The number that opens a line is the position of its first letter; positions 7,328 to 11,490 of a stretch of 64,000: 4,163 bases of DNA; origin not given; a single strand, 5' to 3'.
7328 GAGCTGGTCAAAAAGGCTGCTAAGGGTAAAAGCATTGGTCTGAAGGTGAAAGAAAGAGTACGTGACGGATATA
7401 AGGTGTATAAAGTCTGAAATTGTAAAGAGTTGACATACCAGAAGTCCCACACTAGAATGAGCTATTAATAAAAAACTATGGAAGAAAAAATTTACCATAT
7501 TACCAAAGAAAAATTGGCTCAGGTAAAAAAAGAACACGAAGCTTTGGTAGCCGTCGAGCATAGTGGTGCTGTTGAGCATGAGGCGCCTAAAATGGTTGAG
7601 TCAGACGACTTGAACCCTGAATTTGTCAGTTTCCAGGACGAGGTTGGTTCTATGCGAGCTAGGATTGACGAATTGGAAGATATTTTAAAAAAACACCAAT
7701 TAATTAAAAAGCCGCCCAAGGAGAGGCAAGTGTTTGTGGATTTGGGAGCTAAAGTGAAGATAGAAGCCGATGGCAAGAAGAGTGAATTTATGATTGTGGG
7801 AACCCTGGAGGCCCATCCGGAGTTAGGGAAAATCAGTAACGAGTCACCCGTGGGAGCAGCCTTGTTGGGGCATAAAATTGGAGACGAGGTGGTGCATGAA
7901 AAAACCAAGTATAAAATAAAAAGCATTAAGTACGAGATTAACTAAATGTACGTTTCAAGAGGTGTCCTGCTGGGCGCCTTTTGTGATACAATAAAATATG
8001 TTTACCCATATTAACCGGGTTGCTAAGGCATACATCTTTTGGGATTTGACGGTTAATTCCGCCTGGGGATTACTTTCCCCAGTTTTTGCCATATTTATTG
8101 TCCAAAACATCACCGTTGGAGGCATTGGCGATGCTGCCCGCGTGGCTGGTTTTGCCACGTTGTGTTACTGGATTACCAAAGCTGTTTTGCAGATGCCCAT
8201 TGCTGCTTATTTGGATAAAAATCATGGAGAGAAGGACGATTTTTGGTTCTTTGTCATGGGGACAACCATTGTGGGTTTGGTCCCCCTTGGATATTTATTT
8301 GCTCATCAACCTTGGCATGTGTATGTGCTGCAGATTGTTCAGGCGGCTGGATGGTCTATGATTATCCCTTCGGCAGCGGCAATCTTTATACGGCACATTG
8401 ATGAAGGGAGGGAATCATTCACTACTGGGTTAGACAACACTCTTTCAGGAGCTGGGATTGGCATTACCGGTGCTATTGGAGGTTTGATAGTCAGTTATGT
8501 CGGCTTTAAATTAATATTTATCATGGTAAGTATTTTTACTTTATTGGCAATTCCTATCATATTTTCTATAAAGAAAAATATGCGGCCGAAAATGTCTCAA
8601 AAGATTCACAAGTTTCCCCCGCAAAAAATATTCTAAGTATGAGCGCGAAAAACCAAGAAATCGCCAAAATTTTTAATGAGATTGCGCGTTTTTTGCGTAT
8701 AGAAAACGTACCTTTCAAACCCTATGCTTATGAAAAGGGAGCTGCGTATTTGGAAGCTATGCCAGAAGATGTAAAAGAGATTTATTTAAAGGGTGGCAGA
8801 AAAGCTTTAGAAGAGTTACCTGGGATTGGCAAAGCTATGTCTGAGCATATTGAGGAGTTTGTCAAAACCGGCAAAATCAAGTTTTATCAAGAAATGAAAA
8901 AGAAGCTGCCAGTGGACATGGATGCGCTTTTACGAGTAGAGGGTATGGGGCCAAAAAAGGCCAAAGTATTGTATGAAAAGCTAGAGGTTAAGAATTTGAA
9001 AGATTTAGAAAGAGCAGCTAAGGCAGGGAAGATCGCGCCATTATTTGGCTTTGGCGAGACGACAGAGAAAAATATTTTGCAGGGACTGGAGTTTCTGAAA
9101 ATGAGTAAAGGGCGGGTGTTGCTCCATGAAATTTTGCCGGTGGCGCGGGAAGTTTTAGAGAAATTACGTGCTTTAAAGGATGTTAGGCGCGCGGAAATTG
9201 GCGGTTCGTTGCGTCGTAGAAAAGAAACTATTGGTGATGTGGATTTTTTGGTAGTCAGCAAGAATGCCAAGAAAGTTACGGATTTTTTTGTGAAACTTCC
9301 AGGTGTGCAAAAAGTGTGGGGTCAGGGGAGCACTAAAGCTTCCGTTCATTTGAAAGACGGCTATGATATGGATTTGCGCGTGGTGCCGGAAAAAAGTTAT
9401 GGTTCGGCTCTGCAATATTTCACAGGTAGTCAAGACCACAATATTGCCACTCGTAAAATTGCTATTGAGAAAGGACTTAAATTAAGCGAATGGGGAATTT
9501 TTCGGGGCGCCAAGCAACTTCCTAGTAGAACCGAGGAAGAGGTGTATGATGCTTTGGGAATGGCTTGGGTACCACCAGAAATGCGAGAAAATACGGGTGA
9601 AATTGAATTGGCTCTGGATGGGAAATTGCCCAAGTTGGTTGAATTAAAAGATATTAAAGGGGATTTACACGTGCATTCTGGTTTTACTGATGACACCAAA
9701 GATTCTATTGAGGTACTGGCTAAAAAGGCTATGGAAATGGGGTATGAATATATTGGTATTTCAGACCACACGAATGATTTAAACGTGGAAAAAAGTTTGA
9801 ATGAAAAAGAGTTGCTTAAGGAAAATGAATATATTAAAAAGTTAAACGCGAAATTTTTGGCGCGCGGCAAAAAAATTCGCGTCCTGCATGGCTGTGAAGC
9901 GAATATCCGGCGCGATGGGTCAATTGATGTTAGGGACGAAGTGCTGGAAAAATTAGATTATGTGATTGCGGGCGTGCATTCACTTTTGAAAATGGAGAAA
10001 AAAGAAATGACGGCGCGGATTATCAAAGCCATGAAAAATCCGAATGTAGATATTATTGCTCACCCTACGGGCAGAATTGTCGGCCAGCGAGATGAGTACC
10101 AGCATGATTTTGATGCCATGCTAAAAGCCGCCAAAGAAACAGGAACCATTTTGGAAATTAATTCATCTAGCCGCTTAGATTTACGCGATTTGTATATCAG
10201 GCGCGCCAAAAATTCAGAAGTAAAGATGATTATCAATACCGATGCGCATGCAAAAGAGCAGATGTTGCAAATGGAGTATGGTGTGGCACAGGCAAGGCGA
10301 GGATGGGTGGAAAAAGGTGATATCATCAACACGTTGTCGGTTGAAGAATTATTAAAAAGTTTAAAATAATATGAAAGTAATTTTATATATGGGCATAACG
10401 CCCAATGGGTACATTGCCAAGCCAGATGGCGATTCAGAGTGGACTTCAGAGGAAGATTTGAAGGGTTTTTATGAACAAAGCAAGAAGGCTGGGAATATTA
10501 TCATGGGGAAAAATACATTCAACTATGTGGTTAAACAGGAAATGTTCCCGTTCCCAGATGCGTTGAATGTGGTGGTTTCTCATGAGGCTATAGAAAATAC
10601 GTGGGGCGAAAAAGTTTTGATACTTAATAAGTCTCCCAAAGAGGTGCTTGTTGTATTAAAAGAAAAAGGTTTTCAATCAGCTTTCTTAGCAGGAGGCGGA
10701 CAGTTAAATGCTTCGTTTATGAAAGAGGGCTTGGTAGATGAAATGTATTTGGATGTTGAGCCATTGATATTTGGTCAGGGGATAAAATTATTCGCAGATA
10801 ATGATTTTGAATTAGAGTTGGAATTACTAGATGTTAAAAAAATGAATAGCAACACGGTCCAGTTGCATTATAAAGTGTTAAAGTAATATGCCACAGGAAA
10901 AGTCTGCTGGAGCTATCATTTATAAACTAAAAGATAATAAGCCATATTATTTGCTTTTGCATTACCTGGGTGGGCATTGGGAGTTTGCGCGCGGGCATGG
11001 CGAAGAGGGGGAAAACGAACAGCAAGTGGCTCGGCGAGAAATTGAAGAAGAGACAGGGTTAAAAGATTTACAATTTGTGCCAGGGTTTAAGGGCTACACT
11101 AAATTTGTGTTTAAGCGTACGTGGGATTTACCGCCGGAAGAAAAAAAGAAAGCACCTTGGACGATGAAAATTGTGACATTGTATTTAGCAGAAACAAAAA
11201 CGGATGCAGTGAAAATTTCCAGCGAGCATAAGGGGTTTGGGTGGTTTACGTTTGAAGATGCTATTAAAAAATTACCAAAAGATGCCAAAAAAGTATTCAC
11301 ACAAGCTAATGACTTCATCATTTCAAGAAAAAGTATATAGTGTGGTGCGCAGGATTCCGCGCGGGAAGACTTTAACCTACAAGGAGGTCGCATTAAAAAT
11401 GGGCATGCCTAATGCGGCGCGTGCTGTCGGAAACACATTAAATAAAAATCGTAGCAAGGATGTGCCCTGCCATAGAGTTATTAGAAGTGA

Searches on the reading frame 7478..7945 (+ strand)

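Call 63: search_protein_families(library=pfam, proteins=[window:7478-7945:+], max_evalue=0.01)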
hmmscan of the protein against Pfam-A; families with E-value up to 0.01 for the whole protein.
window:7478-7945:+ (155 aa): 3 families
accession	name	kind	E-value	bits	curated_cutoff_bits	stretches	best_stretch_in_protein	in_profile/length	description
PF01272.25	GreA_GreB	-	2.7e-18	66.2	26.9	1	86-152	5-77/77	Transcription elongation factor, GreA/GreB, C-term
PF02996.22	Prefoldin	-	2.7e-05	24.5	23.2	1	48-107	4-63/120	Prefoldin subunit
PF03449.20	GreA_GreB_N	-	0.0006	20.4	24.5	1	7-73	2-69/71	Transcription elongation factor, N-terminal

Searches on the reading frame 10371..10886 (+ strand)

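Call 63: search_protein_families(library=pfam, proteins=[window:10371-10886:+], max_evalue=0.01)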
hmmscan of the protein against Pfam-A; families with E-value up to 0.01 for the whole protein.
window:10371-10886:+ (171 aa): 2 families
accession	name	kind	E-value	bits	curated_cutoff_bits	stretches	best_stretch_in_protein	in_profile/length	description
PF01872.23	RibD_C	-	5.9e-19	69.1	24.1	1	2-161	2-194/197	RibD C-terminal domain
PF00186.24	DHFR_1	-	1.4e-07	31.8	25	1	19-126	17-112/159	Dihydrofolate reductase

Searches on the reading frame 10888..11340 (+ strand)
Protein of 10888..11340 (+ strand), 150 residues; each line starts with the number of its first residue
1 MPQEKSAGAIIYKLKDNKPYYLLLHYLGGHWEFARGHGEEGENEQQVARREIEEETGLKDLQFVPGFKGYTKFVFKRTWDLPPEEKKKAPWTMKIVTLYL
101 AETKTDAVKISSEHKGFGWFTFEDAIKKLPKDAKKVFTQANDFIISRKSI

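Call 63: search_protein_families(library=pfam, proteins=[window:10888-11340:+], max_evalue=0.01)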
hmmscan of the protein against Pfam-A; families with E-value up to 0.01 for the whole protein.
window:10888-11340:+ (150 aa): 2 families
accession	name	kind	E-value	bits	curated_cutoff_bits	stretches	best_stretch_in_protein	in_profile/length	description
PF00293.34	NUDIX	-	6.6e-14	52.5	21.1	1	21-137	17-131/134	NUDIX domain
PF14815.12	NUDIX_4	-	0.0047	17.1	35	0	27-67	23-59/113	NUDIX domain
